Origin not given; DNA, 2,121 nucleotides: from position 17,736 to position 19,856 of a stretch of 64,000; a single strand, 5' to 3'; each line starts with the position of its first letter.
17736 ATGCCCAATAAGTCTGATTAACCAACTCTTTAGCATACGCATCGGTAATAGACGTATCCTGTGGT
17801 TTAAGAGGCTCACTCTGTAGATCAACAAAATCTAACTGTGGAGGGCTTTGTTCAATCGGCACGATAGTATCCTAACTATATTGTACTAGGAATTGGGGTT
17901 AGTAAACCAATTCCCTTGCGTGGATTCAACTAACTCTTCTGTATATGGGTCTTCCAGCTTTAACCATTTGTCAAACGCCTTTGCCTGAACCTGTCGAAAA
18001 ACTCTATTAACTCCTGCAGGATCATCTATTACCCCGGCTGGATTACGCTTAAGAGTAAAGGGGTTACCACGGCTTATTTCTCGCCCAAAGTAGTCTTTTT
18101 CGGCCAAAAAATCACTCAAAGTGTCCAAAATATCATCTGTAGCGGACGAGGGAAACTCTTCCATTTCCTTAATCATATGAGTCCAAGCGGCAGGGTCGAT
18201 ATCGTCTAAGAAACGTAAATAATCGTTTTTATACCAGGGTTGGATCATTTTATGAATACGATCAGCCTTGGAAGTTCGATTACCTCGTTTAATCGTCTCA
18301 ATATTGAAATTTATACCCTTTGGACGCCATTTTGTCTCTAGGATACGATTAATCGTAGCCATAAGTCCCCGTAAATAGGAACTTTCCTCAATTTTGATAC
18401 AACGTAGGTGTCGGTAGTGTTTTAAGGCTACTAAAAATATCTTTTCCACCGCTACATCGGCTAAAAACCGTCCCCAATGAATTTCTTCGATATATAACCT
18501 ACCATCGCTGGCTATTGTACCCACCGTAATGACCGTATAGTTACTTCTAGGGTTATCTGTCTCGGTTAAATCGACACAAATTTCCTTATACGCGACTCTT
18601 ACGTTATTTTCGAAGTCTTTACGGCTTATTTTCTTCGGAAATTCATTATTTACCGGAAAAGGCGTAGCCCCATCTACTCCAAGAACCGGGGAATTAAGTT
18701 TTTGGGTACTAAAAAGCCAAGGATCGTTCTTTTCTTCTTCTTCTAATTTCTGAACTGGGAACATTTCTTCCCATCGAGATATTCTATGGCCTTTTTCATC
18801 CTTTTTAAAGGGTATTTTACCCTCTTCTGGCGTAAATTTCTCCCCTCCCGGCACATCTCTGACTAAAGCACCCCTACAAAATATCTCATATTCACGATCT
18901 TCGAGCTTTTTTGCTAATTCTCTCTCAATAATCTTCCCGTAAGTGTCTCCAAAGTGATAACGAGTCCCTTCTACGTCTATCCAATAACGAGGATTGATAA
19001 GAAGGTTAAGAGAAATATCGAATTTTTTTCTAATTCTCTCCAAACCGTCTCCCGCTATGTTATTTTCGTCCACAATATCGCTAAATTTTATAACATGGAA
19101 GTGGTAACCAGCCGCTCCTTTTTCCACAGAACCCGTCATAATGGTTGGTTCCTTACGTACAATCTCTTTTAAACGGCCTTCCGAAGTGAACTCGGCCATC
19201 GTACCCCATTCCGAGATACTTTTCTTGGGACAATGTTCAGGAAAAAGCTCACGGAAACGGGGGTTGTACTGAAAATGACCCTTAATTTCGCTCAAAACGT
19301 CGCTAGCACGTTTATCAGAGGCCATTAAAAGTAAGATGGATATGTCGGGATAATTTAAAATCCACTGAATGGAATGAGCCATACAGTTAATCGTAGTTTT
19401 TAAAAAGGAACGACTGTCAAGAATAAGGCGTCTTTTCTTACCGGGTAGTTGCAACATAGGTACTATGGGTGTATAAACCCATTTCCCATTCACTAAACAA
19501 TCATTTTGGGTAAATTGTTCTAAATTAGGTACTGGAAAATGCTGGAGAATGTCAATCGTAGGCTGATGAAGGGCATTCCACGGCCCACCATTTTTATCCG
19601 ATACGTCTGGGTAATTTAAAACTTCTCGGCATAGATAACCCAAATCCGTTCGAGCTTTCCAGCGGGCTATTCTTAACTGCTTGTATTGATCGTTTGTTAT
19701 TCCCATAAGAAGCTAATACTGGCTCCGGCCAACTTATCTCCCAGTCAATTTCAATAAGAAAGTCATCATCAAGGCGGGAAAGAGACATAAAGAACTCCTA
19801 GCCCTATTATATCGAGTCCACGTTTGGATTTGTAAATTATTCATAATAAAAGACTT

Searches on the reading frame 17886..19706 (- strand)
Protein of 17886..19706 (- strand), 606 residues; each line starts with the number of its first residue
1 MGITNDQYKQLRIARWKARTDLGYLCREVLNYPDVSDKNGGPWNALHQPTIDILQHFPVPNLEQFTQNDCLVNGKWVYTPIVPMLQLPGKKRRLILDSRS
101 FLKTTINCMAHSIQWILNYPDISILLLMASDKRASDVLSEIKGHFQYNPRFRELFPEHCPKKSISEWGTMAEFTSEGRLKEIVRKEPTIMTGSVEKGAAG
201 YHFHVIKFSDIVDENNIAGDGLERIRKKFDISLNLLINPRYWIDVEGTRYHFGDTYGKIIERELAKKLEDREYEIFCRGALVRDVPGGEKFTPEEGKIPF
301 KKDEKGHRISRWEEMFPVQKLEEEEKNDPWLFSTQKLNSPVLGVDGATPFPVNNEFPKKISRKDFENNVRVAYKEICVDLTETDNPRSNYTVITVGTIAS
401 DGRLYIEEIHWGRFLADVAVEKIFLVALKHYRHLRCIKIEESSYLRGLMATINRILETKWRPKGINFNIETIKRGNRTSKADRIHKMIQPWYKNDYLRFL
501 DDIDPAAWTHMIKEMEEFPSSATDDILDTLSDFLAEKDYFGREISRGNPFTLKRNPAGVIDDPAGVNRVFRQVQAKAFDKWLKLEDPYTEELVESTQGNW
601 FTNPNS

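Call 11: search_protein_families(library=phrogs, proteins=[window:17886-19706:-], max_evalue=0.001)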
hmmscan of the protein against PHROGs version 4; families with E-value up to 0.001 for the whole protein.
window:17886-19706:- (606 aa): 1 family
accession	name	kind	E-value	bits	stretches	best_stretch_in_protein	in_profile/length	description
phrog_38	-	head and packaging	1.3e-39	137.5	1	44-536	291-702/760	terminase large subunit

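Call 47: search_dna_similar(query=window:17886-19706:-, collection=phages, mode=protein, max_rows=15)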
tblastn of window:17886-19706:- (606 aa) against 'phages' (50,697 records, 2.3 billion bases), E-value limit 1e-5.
Records with a match: 22; places in all: 22; records where one place covers at least 80% of the query: 0.
Best place of each record, by identity: <60% 22.
By first word of the organism name: Lentibacter 5; Leptolyngbya 3; Cyanophage 3; Phormidium 2; Roseobacter 2; Celeribacter 2; Plectonema 1; Mastigocladus 1; Tunturiibacter 1; Caudoviricetes 1; and 1 more.
By host as written in the record: Lentibacter sp. SH36 5; Leptolyngbya boryana 2; Phormidium foveolarum 2; Leptolyngbya foveolarum 2; - 2; Celeribacter sp. IMCC12053 2; Leptolyngbya boryana IU 594 1; Leptolyngbya boryana FACHB-402 (synonym: Plectonema boryanum FACHB-402) 1; and 5 more.
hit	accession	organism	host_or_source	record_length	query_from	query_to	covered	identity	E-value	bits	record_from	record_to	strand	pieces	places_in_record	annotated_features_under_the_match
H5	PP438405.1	Leptolyngbya phage Lbo-JY12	Leptolyngbya boryana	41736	91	531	73%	23.5%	1e-10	71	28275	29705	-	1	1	terminase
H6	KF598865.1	Cyanophage PP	Phormidium foveolarum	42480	91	531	73%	23.5%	3e-10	70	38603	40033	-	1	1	terminase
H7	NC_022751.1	Cyanophage PP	Phormidium foveolarum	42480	91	531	73%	23.5%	3e-10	70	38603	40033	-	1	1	terminase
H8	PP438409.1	Leptolyngbya phage Lsp-JY17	Leptolyngbya boryana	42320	91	531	73%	23.4%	1e-10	71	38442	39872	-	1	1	terminase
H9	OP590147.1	Leptolyngbya phage LPP-2, strain SPI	Leptolyngbya boryana IU 594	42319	91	531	73%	23.4%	3e-10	69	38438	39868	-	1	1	terminase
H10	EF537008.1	Phormidium phage Pf-WMP3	Leptolyngbya foveolarum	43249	91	531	73%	23.3%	1e-10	71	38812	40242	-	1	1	terminase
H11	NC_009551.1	Phormidium phage Pf-WMP3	Leptolyngbya foveolarum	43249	91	531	73%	23.3%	1e-10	71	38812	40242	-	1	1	terminase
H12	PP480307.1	Cyanophage PP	-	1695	91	531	73%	23.2%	2e-10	69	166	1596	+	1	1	terminase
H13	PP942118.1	Plectonema phage PP-DH22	Leptolyngbya boryana FACHB-402 ...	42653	91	531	73%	23.2%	3e-10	69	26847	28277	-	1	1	record has no annotation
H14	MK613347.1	Roseobacter phage CRP-5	Rhodobacteraceae bacterium FZCC0040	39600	90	494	67%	24.7%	2e-8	64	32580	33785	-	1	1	terminase large subunit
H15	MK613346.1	Roseobacter phage CRP-4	Rhodobacteraceae bacterium FZCC0023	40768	89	494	67%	24.6%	3e-9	67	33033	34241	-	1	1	terminase large subunit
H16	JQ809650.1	Celeribacter phage P12053L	Celeribacter sp. IMCC12053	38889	89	494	67%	24.5%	8e-8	62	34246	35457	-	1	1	phage protein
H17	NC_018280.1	Celeribacter phage P12053L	Celeribacter sp. IMCC12053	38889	89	494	67%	24.5%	8e-8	62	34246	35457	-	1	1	phage protein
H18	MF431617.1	Lentibacter phage vB_LenP_ICBM1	Lentibacter sp. SH36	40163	89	494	67%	24.5%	1e-7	61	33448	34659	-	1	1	terminase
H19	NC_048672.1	Lentibacter phage vB_LenP_ICBM1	Lentibacter sp. SH36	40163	89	494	67%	24.5%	1e-7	61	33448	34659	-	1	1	terminase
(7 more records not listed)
